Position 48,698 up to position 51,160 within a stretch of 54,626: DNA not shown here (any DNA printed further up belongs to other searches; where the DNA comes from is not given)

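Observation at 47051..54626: Sugar-type ABC importer with an upstream UTRA-domain regulator and no ATPase gene, wired to an ARH-fold enzyme, an aldo-keto reductase and a nitrilase-family amidase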

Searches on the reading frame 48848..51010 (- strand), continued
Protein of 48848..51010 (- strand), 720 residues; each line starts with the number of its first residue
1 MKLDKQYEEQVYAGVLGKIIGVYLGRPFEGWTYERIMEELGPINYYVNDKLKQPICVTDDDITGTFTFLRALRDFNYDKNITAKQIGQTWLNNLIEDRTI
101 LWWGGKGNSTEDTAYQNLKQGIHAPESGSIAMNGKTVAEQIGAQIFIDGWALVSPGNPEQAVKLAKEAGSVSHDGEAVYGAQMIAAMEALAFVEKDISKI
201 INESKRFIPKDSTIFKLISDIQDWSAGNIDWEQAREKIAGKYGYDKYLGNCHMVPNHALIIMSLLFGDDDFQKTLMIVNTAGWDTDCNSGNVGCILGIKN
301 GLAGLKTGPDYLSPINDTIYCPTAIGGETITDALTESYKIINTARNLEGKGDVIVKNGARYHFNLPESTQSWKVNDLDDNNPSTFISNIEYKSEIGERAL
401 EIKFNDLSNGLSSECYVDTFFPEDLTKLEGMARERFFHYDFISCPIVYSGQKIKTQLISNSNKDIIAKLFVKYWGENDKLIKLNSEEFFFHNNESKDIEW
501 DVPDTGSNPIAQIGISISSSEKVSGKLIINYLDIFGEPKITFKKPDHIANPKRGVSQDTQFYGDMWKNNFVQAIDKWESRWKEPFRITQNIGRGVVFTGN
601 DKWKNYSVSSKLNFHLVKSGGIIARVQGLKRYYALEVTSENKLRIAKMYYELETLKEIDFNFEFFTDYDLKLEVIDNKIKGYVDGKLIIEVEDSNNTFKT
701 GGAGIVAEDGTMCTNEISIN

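Call 32: search_protein_families(library=ncbifam, proteins=[L030:4207-5115:-, L042:8796-9929:+, L001:1368-2156:-, L001:15342-16487:+, L001:17292-17915:+], max_evalue=0.001)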
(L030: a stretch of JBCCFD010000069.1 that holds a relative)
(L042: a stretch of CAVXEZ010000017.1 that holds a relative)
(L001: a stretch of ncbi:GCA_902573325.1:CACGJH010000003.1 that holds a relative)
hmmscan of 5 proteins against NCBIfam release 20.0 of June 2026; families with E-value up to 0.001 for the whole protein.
L030:4207-5115:- (302 aa): 28 families (the best 25 are shown)
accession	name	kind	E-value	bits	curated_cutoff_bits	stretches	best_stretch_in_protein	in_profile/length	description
TIGR02152.1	D_ribokin_bact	equivalog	1.1e-99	333.5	299.65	1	3-297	1-296/298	ribokinase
NF008353.0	PRK11142.1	equivalog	1.3e-92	310.6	341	1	3-301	5-303/307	ribokinase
TIGR04382.1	myo_inos_iolC_N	equivalog_domain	1.4e-35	123.1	300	1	3-300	4-308/309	5-dehydro-2-deoxygluconokinase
NF053626.1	RibKinHalex1628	equivalog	2.1e-29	103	330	1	3-300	4-290/293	ATP-dependent ribose-1-phosphate kinase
NF006957.1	PRK09434.1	equivalog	5.4e-29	101.6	450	1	31-297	21-302/302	fructokinase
TIGR03168.1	1-PFK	subfamily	1.9e-28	99.2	216.4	1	11-294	10-292/305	hexose kinase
TIGR03828.1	pfkB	equivalog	2.1e-26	92.7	292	1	11-295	10-293/305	1-phosphofructokinase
NF041134.1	R1P_kin_Thcocales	equivalog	8.2e-24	84.5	500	1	2-297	2-278/291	ADP-dependent ribose-1-phosphate kinase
NF049991.1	TagKinase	equivalog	7.8e-23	80.8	420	1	47-301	51-315/321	tagatose kinase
NF007355.0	PRK09850.1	equivalog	5.6e-22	78.2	540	1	3-281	7-286/313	pseudouridine kinase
NF040938.1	KDG_KDGal_kin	equivalog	1.1e-19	70.7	400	1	38-301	31-303/305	bifunctional 2-dehydro-3-deoxygluconokinase/2-dehydro-3-deoxygalactonokinase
NF007632.0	PRK10294.1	equivalog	1.5e-17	63.8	353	1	11-287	13-292/310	6-phosphofructokinase II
NF047869.1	myo_kin_aldol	exception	2.2e-17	62.6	600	2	3-162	9-169/586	bifunctional 5-dehydro-2-deoxygluconokinase/5-dehydro-2-deoxyphosphogluconate aldolase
TIGR02198.1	rfaE_dom_I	equivalog_domain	2.8e-17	62.8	345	1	37-291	48-306/315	D-glycero-beta-D-manno-heptose-7-phosphate kinase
NF041320.1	pfkB_Halo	equivalog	4.1e-14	52.7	400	1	34-288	34-283/302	1-phosphofructokinase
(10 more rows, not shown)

L042:8796-9929:+ (377 aa): 2 families
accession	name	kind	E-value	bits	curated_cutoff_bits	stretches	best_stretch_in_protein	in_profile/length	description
NF041672.1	ADPriboarghdlase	equivalog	1.3e-15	57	490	2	286-343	293-350/361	ADP-ribosylarginine hydrolase Tri1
TIGR02662.1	dinitro_DRAG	equivalog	1.5e-14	53.9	337.05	2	11-95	3-82/287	ADP-ribosyl-[dinitrogen reductase] hydrolase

L001:1368-2156:- (262 aa): 4 families
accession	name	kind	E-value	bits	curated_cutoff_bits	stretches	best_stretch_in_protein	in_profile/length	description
TIGR02311.1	HpaI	equivalog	1.6e-46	158.7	368.8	1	8-250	6-249/249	4-hydroxy-2-oxoheptanedioate aldolase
NF007849.0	PRK10558.1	equivalog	8.2e-43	146.6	393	1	7-249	12-254/256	2-dehydro-3-deoxyglucarate aldolase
TIGR03239.1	GarL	equivalog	1.7e-42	145.7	406.75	1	10-248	8-246/249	2-dehydro-3-deoxyglucarate aldolase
NF007521.0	PRK10128.1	equivalog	2.2e-32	112.6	441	1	10-258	14-263/267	2-keto-3-deoxy-L-rhamnonate aldolase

L001:15342-16487:+ (381 aa): 3 families
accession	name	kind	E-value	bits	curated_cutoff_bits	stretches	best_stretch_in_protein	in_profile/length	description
TIGR00895.1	2A0115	subfamily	6e-07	28.7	418.55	1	51-194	57-199/398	aromatic acid/H+ symport family MFS transporter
TIGR00880.1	2_A_01_02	superfamily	2.5e-05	24.4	131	1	50-179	3-131/141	multidrug resistance protein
NF002982.0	PRK03699.1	equivalog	3.5e-05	23.1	221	1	53-377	53-381/395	MFS transporter TsgA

L001:17292-17915:+ (207 aa): 16 families
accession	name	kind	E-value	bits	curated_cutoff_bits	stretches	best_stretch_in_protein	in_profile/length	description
TIGR02072.1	BioC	equivalog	2.9e-17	63.3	184.95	1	44-154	24-134/244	malonyl-ACP O-methyltransferase BioC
TIGR01934.1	MenG_MenH_UbiE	subfamily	1.7e-08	34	158.35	1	45-149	30-138/223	ubiquinone/menaquinone biosynthesis methyltransferase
NF001244.0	PRK00216.1-5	equivalog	4.6e-08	32.6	216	1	45-121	39-122/236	bifunctional demethylmenaquinone methyltransferase/2-methoxy-6-polyprenyl-1,4-benzoquinol methylase UbiE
TIGR03534.1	RF_mod_PrmC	equivalog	2.4e-07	30.5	199.1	1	47-95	81-129/253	peptide chain release factor N(5)-glutamine methyltransferase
NF008300.0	PRK11088.1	equivalog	6.5e-06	25.8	303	1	36-103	66-135/272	23S rRNA (guanine(745)-N(1))-methyltransferase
TIGR01983.1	UbiG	equivalog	1.2e-05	24.7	102.95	1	46-153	41-152/228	bifunctional 2-polyprenyl-6-hydroxyphenol methylase/3-demethylubiquinol 3-O-methyltransferase UbiG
NF001785.0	PRK00517.2-2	equivalog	1.7e-05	24.1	188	1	49-144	140-223/282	50S ribosomal protein L11 methyltransferase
NF008686.0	PRK11705.1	equivalog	2.3e-05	23.6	400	1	48-152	160-265/383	cyclopropane fatty acyl phospholipid synthase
TIGR02752.1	MenG_heptapren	equivalog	5.8e-05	22.7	419.85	1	16-112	6-102/231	demethylmenaquinone methyltransferase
NF001243.0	PRK00216.1-4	equivalog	8e-05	22.1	235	1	16-112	8-104/237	demethylmenaquinone methyltransferase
TIGR03533.1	L3_gln_methyl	equivalog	9.6e-05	21.8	229.7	1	52-95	119-162/284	50S ribosomal protein L3 N(5)-glutamine methyltransferase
NF002463.0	PRK01683.1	equivalog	0.00012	21.8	297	1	44-149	21-125/258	trans-aconitate 2-methyltransferase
TIGR00536.1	hemK_fam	subfamily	0.00018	20.7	115.5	1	56-115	116-173/286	HemK family protein methyltransferase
TIGR02021.1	BchM-ChlM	equivalog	0.00026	20.5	158.9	1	41-99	42-97/218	magnesium protoporphyrin IX methyltransferase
TIGR04345.1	ovoA_Cterm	equivalog_domain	0.00041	20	170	0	38-98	24-85/242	putative 4-mercaptohistidine N1-methyltransferase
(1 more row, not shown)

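Call 44: search_solved_structures(query=A2, max_evalue=0.01, show_alignments=4)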
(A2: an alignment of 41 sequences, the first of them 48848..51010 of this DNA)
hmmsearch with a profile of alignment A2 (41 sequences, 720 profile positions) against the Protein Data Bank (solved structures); distinct sequences matched with E-value up to 0.01: 3.
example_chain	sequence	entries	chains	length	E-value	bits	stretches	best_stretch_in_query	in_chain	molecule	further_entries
4b1m_A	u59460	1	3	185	1.5e-05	26.5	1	596-717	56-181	LEVANASE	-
4b1l_A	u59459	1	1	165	1.9e-05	26.3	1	599-717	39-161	LEVANASE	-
4azz_A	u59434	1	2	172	2.1e-05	26.1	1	599-717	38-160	LEVANASE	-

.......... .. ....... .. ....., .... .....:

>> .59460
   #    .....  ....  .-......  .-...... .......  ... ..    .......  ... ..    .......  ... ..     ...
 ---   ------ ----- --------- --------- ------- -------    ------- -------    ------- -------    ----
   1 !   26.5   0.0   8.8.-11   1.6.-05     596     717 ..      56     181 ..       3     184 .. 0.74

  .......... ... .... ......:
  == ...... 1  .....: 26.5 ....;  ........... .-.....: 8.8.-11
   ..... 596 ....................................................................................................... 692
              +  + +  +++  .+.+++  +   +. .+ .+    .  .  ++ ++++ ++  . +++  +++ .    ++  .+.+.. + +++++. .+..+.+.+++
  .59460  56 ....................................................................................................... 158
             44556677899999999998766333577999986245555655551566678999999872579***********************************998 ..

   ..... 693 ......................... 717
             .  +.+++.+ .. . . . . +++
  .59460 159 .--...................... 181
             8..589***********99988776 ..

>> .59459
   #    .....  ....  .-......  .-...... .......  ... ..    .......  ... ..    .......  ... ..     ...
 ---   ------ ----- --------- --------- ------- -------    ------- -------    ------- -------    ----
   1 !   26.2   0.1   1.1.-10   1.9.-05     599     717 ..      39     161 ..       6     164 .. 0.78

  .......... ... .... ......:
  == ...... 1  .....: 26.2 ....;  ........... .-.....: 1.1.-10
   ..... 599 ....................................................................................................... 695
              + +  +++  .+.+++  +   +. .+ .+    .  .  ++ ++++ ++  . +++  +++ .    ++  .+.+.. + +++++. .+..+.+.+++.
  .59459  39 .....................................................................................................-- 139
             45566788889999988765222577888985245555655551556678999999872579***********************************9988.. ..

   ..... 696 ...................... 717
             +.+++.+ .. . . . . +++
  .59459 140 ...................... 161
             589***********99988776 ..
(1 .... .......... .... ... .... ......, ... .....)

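Call 46: search_protein_families(library=pfam, proteins=[L033:8606-9925:+, L033:12118-13092:+, L033:13119-14216:+, L045:8515-9987:+, L045:12591-13940:+, L034:12113-13093:+, L057:8954-9928:+, L040:2374-3348:+, L039:8574-9995:+, L048:12067-13380:+], max_evalue=0.0001)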
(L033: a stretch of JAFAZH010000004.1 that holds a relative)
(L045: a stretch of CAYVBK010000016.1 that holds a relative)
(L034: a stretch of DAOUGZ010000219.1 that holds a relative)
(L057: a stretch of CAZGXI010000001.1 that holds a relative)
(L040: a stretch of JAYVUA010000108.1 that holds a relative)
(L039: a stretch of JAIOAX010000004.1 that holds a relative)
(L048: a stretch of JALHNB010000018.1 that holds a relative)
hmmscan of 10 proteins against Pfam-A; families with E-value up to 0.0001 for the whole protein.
L033:8606-9925:+ (439 aa): 0 families

L033:12118-13092:+ (324 aa): 6 families
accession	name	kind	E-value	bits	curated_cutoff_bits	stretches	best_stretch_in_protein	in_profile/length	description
PF00583.31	Acetyltransf_1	-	1.7e-18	67.4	20.7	2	50-123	23-92/116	Acetyltransferase (GNAT) family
PF13508.13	Acetyltransf_7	-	1.5e-14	54.6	27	2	60-125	6-61/84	Acetyltransferase (GNAT) domain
PF13673.13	Acetyltransf_10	-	4.6e-12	46.5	23.6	0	89-125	50-86/128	Acetyltransferase (GNAT) domain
PF13527.13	Acetyltransf_9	-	4.7e-11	43.2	25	1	16-135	3-117/127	Acetyltransferase (GNAT) domain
PF14542.12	Acetyltransf_CG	-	1.7e-08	34.9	30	0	93-137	27-71/80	GCN5-related N-acetyl-transferase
PF08445.16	FR47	-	6.1e-06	26.6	22.1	0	70-126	3-57/86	FR47-like protein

L033:13119-14216:+ (365 aa): 0 families

L045:8515-9987:+ (490 aa): 1 family
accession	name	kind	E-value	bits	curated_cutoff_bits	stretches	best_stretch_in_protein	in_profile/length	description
PF01139.22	RtcB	-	4.4e-166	553.8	27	1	58-490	1-426/426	tRNA-splicing ligase RtcB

L045:12591-13940:+ (449 aa): 6 families
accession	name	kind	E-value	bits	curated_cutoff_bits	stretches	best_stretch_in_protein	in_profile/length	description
PF01926.29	MMR_HSR1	-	3e-20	72.9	21.9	1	113-222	2-113/113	50S ribosome-binding GTPase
PF00009.33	GTP_EFTU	-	2.8e-14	53.6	26.5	1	157-268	70-184/188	Elongation factor Tu GTP binding domain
PF02421.24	FeoB_N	-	8.2e-09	35.6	27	1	112-262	2-152/156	Ferrous iron transport protein B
PF00350.29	Dynamin_N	-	4.8e-08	33.6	27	0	156-222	101-167/168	Dynamin family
PF05128.17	DUF697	-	1.1e-07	32.2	27.7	1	279-396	12-138/162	Domain of unknown function (DUF697)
PF00071.28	Ras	-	1.1e-05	25.6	21.6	1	114-268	3-158/162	Ras family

L034:12113-13093:+ (326 aa): 2 families
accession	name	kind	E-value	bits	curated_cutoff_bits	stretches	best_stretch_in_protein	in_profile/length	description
PF08240.17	ADH_N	-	3.2e-15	56.7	23.5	1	31-109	2-103/104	Alcohol dehydrogenase GroES-like domain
PF00107.32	ADH_zinc_N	-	2.8e-13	50.4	31.8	1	149-250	3-99/129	Zinc-binding dehydrogenase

L057:8954-9928:+ (324 aa): 1 family
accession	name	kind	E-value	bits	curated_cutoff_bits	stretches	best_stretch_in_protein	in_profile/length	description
PF00892.27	EamA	-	1.2e-39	136.1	28.2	2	165-300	3-134/135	EamA-like transporter family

L040:2374-3348:+ (324 aa): 1 family
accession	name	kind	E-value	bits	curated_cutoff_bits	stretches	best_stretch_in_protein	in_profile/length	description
PF01156.24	IU_nuc_hydro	-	2.3e-60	205.2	34.2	1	4-311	1-296/297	Inosine-uridine preferring nucleoside hydrolase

L039:8574-9995:+ (473 aa): 0 families

L048:12067-13380:+ (437 aa): 2 families
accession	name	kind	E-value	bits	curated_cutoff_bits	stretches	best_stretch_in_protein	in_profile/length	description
PF00756.26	Esterase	-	2.3e-33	116.4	22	1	191-424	1-250/251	Putative esterase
PF11806.14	Enterochelin_N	-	6.4e-11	43.4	27.1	1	51-171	2-118/120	Enterochelin esterase, N-terminal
